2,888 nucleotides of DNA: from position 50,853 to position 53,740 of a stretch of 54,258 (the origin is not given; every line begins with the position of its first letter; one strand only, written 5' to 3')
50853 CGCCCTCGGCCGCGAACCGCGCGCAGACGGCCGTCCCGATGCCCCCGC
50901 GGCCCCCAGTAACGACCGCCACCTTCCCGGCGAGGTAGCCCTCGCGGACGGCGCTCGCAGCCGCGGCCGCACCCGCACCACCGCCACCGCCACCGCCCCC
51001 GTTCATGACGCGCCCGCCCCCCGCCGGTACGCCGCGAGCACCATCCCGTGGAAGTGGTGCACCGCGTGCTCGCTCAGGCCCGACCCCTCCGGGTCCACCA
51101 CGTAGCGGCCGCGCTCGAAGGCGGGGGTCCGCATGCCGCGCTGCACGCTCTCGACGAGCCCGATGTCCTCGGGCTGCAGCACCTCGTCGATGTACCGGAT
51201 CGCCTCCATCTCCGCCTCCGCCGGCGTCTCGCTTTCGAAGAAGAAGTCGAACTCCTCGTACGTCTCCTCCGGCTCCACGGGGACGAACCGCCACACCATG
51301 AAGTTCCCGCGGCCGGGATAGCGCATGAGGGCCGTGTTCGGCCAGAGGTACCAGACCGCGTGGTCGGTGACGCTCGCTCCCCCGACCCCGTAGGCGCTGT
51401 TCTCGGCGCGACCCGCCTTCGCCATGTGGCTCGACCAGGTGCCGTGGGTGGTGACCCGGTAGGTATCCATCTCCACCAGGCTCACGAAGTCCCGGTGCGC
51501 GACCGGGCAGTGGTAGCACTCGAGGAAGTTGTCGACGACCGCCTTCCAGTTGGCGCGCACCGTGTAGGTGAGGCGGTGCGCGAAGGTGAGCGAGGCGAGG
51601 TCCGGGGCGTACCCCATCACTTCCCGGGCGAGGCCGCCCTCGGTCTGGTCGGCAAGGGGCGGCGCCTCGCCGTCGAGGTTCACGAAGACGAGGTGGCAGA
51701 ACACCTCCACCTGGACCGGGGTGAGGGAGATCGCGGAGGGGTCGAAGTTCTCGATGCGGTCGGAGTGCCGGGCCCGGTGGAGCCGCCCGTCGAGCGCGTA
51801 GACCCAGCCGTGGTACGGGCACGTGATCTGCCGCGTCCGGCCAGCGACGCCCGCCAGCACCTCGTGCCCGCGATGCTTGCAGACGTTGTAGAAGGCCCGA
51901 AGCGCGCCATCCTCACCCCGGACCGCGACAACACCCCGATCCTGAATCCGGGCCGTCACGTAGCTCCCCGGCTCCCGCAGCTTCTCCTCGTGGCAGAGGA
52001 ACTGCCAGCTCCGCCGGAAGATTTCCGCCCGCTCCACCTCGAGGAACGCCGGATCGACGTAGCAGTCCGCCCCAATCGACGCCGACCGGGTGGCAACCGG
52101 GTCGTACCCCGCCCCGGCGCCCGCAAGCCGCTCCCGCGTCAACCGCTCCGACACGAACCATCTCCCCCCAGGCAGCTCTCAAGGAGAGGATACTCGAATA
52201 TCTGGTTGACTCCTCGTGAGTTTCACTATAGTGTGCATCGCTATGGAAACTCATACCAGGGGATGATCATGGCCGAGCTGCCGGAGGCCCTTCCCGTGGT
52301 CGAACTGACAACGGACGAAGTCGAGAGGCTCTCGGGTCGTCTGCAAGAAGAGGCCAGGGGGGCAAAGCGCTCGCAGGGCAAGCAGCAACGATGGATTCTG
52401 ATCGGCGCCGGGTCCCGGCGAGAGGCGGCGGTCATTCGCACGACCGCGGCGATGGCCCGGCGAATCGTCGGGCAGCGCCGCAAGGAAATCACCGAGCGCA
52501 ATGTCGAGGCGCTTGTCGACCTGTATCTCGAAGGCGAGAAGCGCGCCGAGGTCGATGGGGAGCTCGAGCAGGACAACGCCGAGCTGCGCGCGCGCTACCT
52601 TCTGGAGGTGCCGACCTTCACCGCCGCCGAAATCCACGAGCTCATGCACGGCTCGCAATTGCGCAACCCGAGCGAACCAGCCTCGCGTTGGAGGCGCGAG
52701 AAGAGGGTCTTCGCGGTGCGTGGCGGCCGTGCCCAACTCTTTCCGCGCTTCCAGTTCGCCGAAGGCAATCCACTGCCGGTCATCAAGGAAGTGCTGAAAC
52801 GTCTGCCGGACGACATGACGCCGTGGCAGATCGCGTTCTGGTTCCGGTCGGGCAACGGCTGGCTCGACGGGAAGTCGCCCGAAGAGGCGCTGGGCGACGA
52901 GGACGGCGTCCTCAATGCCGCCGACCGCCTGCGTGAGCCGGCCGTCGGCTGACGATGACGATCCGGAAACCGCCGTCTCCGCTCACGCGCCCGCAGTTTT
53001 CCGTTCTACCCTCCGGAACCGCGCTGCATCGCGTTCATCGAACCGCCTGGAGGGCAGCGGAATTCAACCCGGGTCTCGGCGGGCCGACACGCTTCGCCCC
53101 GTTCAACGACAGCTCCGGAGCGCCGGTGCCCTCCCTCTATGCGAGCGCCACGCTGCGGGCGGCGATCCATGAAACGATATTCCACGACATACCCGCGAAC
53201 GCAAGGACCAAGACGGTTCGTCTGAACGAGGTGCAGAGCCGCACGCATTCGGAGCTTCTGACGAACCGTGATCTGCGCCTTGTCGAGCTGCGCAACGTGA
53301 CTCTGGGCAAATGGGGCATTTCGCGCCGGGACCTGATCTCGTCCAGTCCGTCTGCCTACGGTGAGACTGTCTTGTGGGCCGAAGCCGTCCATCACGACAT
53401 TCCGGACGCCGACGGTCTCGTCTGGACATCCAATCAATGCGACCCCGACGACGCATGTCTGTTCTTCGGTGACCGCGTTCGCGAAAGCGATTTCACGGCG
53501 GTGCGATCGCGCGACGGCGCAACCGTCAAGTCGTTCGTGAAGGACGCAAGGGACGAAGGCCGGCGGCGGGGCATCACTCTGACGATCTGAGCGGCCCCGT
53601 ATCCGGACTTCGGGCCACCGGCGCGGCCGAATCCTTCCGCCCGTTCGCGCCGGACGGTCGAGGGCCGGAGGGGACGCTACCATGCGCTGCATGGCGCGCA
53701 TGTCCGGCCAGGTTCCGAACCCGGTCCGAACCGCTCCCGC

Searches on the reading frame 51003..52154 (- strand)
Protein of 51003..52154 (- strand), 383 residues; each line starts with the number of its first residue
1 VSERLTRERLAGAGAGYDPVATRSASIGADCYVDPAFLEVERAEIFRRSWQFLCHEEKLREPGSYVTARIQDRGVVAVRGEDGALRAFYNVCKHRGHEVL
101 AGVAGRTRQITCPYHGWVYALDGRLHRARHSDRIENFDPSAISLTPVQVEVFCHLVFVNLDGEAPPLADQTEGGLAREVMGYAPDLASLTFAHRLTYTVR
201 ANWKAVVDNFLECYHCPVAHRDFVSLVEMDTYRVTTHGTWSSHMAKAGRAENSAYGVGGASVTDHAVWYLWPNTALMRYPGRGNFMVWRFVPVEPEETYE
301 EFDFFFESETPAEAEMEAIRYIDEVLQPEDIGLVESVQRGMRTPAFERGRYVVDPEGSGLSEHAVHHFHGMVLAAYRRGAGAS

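Call 28: search_protein_families(library=pfam, proteins=[window:51003-52154:-], max_evalue=0.001)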
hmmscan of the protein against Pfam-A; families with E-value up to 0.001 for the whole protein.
window:51003-52154:- (383 aa): 2 families
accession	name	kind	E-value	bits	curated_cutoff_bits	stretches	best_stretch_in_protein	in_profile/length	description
PF00848.25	Ring_hydroxyl_A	-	7.1e-28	98.4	24.9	1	187-375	2-205/208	Ring hydroxylating alpha subunit (catalytic domain)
PF00355.32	Rieske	-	1.1e-17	64.1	20.3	1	49-137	1-87/88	Rieske [2Fe-2S] domain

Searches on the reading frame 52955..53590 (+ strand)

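Call 28: search_protein_families(library=pfam, proteins=[window:52955-53590:+], max_evalue=0.001)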
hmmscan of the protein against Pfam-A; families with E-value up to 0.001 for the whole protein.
window:52955-53590:+ (211 aa): 1 family
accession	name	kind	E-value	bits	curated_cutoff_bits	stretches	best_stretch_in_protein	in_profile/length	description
PF08808.17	RES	-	3.4e-15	56.8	23.2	1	24-172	2-137/157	RES domain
